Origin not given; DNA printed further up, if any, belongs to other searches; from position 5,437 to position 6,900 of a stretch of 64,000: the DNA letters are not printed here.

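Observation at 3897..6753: Tight three-gene operon: ATP-grasp ligase, gamma-glutamylcyclotransferase-like enzyme, second ATP-grasp ligase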

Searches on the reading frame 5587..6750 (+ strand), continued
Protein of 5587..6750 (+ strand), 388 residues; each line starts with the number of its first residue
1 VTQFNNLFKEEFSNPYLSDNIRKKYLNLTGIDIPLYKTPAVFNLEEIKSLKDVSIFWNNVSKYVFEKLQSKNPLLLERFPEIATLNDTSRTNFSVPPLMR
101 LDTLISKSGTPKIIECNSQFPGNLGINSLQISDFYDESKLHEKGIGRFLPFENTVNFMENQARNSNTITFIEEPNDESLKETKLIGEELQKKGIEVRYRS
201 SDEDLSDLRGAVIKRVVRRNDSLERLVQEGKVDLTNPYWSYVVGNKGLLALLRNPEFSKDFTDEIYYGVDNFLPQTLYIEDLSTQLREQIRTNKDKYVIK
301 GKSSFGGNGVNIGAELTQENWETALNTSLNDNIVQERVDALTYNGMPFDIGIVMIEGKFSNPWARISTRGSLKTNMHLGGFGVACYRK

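Call 39: find_related_loci(query=A1, collection=genome_contigs, flank=7000)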
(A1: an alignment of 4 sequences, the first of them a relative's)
Query A1 (388 aa) in genome_contigs; peptide patterns used: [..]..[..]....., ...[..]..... (x = any residue, [..] = any of these).
16 stretches matched a pattern; 1 encode a relative of the query (tblastn E <= 1e-3); 1 distinct loci.
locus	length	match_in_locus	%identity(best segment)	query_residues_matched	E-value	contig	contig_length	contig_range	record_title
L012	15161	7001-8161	47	1-388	1e-111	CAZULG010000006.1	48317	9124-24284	MAG TPA_asm: uncultured Methanosarcinales archaeon isolate SRP252850_co1_174 genome assembly, contig: NODE_1035_length_4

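Call 42: find_related_loci(query=A1, collection=metagenome_contigs, flank=7000)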
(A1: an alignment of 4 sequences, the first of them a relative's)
Query A1 (388 aa) in metagenome_contigs; peptide patterns used: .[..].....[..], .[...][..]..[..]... (x = any residue, [..] = any of these).
102 stretches matched a pattern, but none encodes a relative of the query by tblastn (E <= 1e-3).

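Call 43: predict_structure(alignment_id=A4)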
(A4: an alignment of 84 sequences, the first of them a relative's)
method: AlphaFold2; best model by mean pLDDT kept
length: 388 residues; sequences in the alignment: 84
mean_pLDDT: 93.8   pTM: 0.92
mean pLDDT of the five models: 93.8, 93.5, 93.3, 93.2, 93.2
residues with pLDDT >= 90: 331; 70-90: 52; 50-70: 5; < 50: 0
segments of 3 or more residues with pLDDT < 50: none
pLDDT, mean of each block of 10 residues (from residue 1): 86 97 95 96 96 98 97 96 87 94 97 96 90 93 76 87 89 92 93 95 94 85 92 93 97 98 98 98 98 98 92 98 90 97 97 96 96 95 96
secondary structure, 60 per line:
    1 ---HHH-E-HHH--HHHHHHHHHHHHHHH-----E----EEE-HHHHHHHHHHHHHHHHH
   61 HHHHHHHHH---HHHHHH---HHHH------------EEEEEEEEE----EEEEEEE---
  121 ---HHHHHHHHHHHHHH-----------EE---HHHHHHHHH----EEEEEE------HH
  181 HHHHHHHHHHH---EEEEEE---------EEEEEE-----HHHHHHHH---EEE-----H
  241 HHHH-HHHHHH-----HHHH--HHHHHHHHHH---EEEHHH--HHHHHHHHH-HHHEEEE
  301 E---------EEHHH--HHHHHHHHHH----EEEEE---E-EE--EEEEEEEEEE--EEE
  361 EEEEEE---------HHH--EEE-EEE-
elements in order: H15-29 E40-42 H44-69 H73-78 H82-85 E98-106 E111-117 H124-137 H154-162 E167-172 H179-191 E195-200 E210-215 H221-228 E232-234 H240-244 H246-251 H257-260 H263-272 E276-278 H284-292 E297-301 H318-327 E332-336 E346-355 E358-366 E381-383 E385-387

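Call 45: fold_search(model_id=the predicted structure, library=pdb)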
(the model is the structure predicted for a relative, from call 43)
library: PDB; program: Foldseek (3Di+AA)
matches with E <= 10: 877; with E <= 0.001: 49
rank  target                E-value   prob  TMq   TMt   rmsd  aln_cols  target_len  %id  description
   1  3kal_A                5.7e-15  1.00  0.67  0.57   6.8       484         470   15  Structure of homoglutathione synthetase from Glycine max in closed conformation with homoglutathione, ADP, a sulfate i (released 2009-12-22)
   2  8fbz_A                1.3e-14  1.00  0.67  0.58   6.5       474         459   13  Crystal Structure of apo human Glutathione Synthetase Y270E (released 2024-05-08)
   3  9cjn                  1.5e-14  1.00  0.63  0.52   6.4       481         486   12  Ligase Cp1B (released 2025-05-21)
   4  2hgs                  2.6e-14  1.00  0.65  0.55   6.1       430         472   13  HUMAN GLUTATHIONE SYNTHETASE (released 1999-06-22)
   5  3kal_B                3.9e-14  1.00  0.67  0.57   6.7       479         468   15  Structure of homoglutathione synthetase from Glycine max in closed conformation with homoglutathione, ADP, a sulfate i (released 2009-12-22)
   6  2io8_A                4.6e-14  1.00  0.64  0.44   6.4       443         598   14  E. coli Bifunctional glutathionylspermidine synthetase/amidase Incomplex with Mg2+ and ADP (released 2006-12-12)
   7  8fbz_B                7.4e-14  1.00  0.66  0.56   5.9       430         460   14  Crystal Structure of apo human Glutathione Synthetase Y270E (released 2024-05-08)
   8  2io9_B                1.3e-13  1.00  0.66  0.44   6.0       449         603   15  E. coli Bifunctional glutathionylspermidine synthetase/amidase Incomplex with Mg2+ ,GSH and ADP (released 2006-12-12)
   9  2io8_B                1.9e-13  1.00  0.65  0.45   6.2       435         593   14  E. coli Bifunctional glutathionylspermidine synthetase/amidase Incomplex with Mg2+ and ADP (released 2006-12-12)
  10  2io7_A                2.1e-13  1.00  0.63  0.44   6.3       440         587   14  E. coli Bifunctional glutathionylspermidine synthetase/amidase Incomplex with Mg2+ and AMPPNP (released 2006-12-12)
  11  2io7_B                2.4e-13  1.00  0.65  0.45   6.1       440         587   15  E. coli Bifunctional glutathionylspermidine synthetase/amidase Incomplex with Mg2+ and AMPPNP (released 2006-12-12)
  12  1m0w_A                2.7e-13  1.00  0.58  0.48   7.5       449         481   14  Yeast Glutathione Synthase Bound to gamma-glutamyl-cysteine, AMP-PNP and 2 Magnesium Ions (released 2002-12-11)
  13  5oeu_A                3.4e-13  1.00  0.63  0.55   6.6       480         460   14  The structure of a glutathione synthetase like-effector (GSS22) from Globodera pallida in ADP-bound closed conformatio (released 2018-04-25)
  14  7uka                  3.6e-13  1.00  0.66  0.69   5.1       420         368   15  YgiC from Escherichia coli K-12 in complex with ADP (released 2023-02-15)
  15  5oes_E                3.8e-13  1.00  0.65  0.57   6.9       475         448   12  The structure of a glutathione synthetase (StGSS1) from Solanum tuberosum in ADP and y-EC bound closed conformation. (released 2018-04-25)
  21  7uk6                  9.1e-13  1.00  0.67  0.67   5.2       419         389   16  Apo form of YjfC from Escherichia coli K-12 (released 2023-02-15)
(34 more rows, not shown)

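Call 53: find_encoding_contigs(protein=P0005, flank=3000, max_places=8)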
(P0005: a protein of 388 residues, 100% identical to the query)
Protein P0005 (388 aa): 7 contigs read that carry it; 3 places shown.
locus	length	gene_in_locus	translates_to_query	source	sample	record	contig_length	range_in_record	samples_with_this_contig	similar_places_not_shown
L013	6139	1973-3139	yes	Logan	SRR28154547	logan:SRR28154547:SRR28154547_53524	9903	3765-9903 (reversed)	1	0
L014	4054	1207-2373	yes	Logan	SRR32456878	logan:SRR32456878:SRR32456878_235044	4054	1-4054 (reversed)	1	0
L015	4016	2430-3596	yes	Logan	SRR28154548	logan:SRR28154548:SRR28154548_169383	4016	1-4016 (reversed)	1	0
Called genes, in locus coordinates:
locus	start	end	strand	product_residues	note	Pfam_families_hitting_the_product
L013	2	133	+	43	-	?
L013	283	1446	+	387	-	PF14397:ATPgrasp_ST (faint), PF02655:ATP-grasp_3 (weak)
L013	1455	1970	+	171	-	PF06094:GGACT (weak)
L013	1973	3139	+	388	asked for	-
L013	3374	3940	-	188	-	-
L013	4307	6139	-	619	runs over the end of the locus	PF00012:HSP70, PF06723:MreB_Mbl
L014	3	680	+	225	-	?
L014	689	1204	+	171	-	PF06094:GGACT (weak)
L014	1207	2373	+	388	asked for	-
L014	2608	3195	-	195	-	-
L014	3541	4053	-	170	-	?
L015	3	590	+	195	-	?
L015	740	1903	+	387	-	PF14397:ATPgrasp_ST (faint), PF02655:ATP-grasp_3 (weak)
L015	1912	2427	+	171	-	PF06094:GGACT (weak)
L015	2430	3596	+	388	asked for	-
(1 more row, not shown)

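Call 55: search_protein_families(library=pfam, proteins=[L009:6547-7671:+, L009:4354-5301:+, L006:3589-4857:+], max_evalue=0.01)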
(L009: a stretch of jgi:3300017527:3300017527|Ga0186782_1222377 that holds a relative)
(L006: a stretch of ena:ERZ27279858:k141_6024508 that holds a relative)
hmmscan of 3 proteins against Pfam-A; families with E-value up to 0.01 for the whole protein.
L009:6547-7671:+ (375 aa): 0 families

L009:4354-5301:+ (316 aa): 3 families
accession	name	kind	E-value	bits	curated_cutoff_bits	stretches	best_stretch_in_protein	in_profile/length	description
PF08443.16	RimK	-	2.2e-15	57.2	21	1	97-293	3-187/188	RimK-like ATP-grasp domain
PF08442.15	ATP-grasp_2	-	0.0073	16.4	29.5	0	99-146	5-54/202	ATP-grasp domain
PF07478.18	Dala_Dala_lig_C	-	0.0085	16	24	0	118-198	15-95/204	D-ala D-ala ligase C-terminus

L006:3589-4857:+ (423 aa): 1 family
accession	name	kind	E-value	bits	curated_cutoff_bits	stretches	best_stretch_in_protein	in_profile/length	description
PF14397.11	ATPgrasp_ST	-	0.005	16.5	31.4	0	147-227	15-90/278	Sugar-transfer associated ATP-grasp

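Call 56: search_protein_families(library=padloc, proteins=[window:5587-6750:+], max_evalue=0.01)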
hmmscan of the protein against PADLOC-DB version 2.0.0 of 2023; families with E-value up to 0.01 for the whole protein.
window:5587-6750:+ (388 aa): 0 families

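Call 57: find_related_loci(query=A1, collection=viral_contigs, flank=6000)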
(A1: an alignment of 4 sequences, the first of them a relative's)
Query A1 (388 aa) in viral_contigs; peptide patterns used: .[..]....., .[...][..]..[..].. (x = any residue, [..] = any of these).
50 stretches matched a pattern, but none encodes a relative of the query by tblastn (E <= 1e-3).

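Call 62: find_encoding_contigs(protein=P0015, flank=5000, max_places=2)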
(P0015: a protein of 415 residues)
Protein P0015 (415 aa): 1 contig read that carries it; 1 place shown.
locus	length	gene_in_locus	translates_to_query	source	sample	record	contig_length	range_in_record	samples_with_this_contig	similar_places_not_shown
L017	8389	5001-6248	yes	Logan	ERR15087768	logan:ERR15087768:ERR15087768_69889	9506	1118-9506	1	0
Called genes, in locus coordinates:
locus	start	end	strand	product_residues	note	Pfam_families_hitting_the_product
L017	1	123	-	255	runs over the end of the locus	PF01209:Ubie_methyltran (weak), PF05175:MTS, PF02390:Methyltransf_4, PF13847:Methyltransf_31, PF08241:Methyltransf_11, PF08242:Methyltransf_12, PF13649:Methyltransf_25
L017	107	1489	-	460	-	PF00483:NTP_transferase, PF00132:Hexapep (faint), PF25087:GMPPB_C, PF24894:Hexapep_GlmU (faint), PF25084:LbH_EIF2B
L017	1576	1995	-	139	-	PF08570:DUF1761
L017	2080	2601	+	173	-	PF01928:CYTH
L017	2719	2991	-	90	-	PF02001:DUF134, PF08281:Sigma70_r4_2 (weak)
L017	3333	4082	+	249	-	PF01177:Asp_Glu_race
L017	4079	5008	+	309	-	PF02655:ATP-grasp_3 (weak), PF08443:RimK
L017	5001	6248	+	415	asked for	PF03738:GSP_synth, PF14403:CP_ATPgrasp_2 (weak)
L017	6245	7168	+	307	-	-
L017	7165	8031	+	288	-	PF02016:Peptidase_S66, PF17676:Peptidase_S66C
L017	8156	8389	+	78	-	?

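Call 63: find_encoding_contigs(protein=P0017, flank=5000, max_places=2)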
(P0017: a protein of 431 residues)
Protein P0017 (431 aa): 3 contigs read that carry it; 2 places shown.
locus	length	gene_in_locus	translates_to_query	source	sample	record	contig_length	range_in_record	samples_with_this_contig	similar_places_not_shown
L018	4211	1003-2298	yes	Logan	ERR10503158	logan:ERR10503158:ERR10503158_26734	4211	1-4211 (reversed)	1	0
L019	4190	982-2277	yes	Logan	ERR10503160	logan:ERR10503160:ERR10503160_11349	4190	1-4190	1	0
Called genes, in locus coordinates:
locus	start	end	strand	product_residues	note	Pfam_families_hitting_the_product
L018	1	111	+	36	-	?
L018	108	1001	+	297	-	PF08443:RimK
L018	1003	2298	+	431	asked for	PF04174:CP_ATPgrasp_1 (weak), PF14403:CP_ATPgrasp_2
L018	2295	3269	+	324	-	-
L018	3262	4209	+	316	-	?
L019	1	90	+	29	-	?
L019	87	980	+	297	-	PF08443:RimK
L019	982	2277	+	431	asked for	PF04174:CP_ATPgrasp_1 (weak), PF14403:CP_ATPgrasp_2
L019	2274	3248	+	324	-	-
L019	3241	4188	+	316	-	?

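Call 64: find_encoding_contigs(protein=P0033, flank=5000, max_places=2)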
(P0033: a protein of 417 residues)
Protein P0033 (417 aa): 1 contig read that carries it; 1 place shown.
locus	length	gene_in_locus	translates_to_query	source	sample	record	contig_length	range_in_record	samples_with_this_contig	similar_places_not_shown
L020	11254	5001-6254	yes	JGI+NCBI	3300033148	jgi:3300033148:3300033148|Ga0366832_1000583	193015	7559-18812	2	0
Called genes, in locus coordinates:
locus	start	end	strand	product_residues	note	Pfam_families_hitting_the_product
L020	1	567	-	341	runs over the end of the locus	PF01300:Sua5_yciO_yrdC, PF03481:Sua5_C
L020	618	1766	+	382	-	PF08665:PglZ (faint), PF01663:Phosphodiest, PF01676:Metalloenzyme (faint)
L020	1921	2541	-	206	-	PF22175:Ogg-HhH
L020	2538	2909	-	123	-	PF00730:HhH-GPD (weak), PF00633:HHH (weak)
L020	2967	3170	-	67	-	-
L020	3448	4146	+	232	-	PF01177:Asp_Glu_race, PF02548:Pantoate_transf (faint), PF07302:AroM (faint)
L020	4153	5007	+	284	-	PF08443:RimK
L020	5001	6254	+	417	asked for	PF03738:GSP_synth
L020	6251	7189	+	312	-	-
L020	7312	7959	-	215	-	-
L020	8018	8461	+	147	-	-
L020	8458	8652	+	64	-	-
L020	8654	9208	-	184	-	PF00383:dCMP_cyt_deam_1, PF14437:MafB19-deam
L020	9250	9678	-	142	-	PF01592:NifU_N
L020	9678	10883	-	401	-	PF00266:Aminotran_5, PF01041:DegT_DnrJ_EryC1, PF01212:Beta_elim_lyase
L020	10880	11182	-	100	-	PF01022:HTH_5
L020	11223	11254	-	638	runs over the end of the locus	PF01326:PPDK_N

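Call 65: search_protein_families(library=pfam, proteins=[L017:6245-7165:+, L018:2295-3266:+, L020:6251-7186:+, L009:6547-7671:+], max_evalue=1)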
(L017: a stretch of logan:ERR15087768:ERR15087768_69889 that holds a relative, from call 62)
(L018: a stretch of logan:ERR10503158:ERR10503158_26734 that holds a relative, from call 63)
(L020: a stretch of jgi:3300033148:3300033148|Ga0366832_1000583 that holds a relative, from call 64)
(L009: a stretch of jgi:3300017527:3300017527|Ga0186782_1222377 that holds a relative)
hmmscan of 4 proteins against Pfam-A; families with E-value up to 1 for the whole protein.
L017:6245-7165:+ (307 aa): 5 families
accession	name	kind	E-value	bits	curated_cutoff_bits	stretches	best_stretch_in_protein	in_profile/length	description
PF02955.21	GSH-S_ATP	-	0.00045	20.1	23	1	133-275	6-160/175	Prokaryotic glutathione synthetase, ATP-grasp domain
PF03104.25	DNA_pol_B_exo1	-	0.015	15.1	23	1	110-163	135-186/242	DNA polymerase family B, exonuclease domain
PF14398.11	ATPgrasp_YheCD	-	0.024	14.3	26.8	1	113-181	4-73/255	YheC/D like ATP-grasp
PF08280.17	HTH_Mga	-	0.031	14.7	23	1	121-140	33-52/59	M protein trans-acting positive regulator (MGA) HTH domain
PF02655.19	ATP-grasp_3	-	0.13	12.8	23.2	1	130-210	13-80/160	ATP-grasp domain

L018:2295-3266:+ (324 aa): 2 families
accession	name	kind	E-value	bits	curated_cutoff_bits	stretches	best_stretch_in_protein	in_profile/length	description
PF14305.11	ATPgrasp_TupA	-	0.00012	22.1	25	1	122-201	20-97/241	TupA-like ATPgrasp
PF02655.19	ATP-grasp_3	-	0.013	16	23.2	1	157-205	29-73/160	ATP-grasp domain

L020:6251-7186:+ (312 aa): 5 families
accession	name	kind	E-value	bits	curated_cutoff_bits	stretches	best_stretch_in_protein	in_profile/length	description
PF02655.19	ATP-grasp_3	-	0.0007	20.2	23.2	1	140-212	18-82/160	ATP-grasp domain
PF18025.7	FucT_N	-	0.0027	18.5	27.2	1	22-74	14-64/91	Alpha-(1,3)-fucosyltransferase FucT N-terminal domain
PF02955.21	GSH-S_ATP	-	0.026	14.4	23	1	138-278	11-160/175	Prokaryotic glutathione synthetase, ATP-grasp domain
PF18733.6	HEPN_LA2681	-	0.061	13.1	27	1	21-85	72-134/204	LA2681-like HEPN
PF06413.17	Neugrin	-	0.15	12.2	24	1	234-266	48-80/218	Neugrin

L009:6547-7671:+ (375 aa): 0 families
